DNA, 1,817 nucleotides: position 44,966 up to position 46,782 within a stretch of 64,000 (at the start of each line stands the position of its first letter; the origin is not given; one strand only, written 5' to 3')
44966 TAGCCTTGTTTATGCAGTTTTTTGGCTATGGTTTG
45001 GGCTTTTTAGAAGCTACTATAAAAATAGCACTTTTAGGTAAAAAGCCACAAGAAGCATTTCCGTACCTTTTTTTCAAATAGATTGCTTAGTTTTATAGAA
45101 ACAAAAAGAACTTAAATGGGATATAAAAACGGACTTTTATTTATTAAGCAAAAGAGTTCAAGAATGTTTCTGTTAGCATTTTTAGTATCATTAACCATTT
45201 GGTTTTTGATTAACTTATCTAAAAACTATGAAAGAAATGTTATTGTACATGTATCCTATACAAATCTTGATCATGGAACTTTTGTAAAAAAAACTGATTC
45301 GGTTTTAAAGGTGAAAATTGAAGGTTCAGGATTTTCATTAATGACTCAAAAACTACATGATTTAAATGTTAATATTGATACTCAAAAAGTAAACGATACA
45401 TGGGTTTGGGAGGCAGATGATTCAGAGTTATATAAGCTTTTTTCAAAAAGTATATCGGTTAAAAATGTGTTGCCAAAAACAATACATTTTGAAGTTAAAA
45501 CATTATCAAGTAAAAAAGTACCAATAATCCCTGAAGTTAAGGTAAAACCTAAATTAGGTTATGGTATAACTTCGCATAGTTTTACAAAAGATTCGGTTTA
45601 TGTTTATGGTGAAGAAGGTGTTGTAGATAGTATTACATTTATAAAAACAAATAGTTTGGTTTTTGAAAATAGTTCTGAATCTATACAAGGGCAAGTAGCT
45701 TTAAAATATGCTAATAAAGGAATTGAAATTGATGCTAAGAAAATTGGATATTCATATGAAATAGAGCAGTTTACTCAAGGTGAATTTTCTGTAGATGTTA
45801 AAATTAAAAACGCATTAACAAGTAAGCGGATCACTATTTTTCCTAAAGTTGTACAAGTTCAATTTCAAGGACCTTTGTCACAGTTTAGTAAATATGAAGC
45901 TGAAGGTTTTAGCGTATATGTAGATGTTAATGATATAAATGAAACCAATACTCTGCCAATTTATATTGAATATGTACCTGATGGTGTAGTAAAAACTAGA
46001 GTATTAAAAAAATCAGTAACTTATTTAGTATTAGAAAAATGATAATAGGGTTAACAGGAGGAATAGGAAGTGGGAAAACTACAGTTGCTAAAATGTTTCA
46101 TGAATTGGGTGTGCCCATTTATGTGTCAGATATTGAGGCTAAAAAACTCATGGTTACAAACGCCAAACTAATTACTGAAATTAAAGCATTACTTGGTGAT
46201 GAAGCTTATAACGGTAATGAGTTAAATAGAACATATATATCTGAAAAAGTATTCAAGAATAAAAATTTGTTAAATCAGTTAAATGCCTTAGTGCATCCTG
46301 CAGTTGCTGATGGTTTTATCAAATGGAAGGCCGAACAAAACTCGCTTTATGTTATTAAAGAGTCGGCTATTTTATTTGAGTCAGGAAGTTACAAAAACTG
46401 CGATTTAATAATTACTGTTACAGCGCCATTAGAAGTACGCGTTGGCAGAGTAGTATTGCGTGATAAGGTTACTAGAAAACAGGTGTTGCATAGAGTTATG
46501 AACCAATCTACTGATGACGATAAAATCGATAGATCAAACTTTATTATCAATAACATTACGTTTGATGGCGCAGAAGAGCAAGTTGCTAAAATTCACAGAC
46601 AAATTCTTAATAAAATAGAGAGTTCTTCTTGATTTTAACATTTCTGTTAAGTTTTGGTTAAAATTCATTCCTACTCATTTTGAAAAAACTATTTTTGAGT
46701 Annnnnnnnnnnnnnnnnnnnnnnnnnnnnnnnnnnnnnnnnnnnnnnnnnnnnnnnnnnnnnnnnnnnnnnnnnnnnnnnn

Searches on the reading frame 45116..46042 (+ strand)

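Call 19: search_protein_families(library=pfam, proteins=[window:45116-46042:+], max_evalue=0.001)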
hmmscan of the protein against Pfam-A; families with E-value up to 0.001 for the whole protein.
window:45116-46042:+ (308 aa): 1 family
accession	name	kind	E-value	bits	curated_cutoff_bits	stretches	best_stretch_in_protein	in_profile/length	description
PF07949.17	YbbR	-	2.1e-09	38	22.3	1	135-210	1-77/81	YbbR-like protein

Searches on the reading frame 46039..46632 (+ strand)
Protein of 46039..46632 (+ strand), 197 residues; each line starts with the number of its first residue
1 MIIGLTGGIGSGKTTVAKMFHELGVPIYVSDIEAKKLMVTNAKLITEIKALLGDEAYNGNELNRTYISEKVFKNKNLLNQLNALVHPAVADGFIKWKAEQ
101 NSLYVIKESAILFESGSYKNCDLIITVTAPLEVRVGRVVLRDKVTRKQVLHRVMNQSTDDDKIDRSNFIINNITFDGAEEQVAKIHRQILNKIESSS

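Call 19: search_protein_families(library=pfam, proteins=[window:46039-46632:+], max_evalue=0.001)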
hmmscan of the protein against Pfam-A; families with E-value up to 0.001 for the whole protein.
window:46039-46632:+ (197 aa): 5 families
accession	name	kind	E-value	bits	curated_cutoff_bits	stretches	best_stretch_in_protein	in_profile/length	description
PF01121.26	CoaE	-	1.2e-40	139.5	27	1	1-172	1-174/180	Dephospho-CoA kinase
PF13238.12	AAA_18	-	3.4e-05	24.7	29.4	1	3-147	1-117/128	AAA domain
PF00485.24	PRK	-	3.4e-05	24.2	22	0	2-25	1-24/196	Phosphoribulokinase / Uridine kinase family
PF13401.12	AAA_22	-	0.00026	21.8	27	1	3-61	8-65/130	AAA domain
PF13189.12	Cytidylate_kin2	-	0.00089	19.9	28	0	2-153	1-143/176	Cytidylate kinase-like family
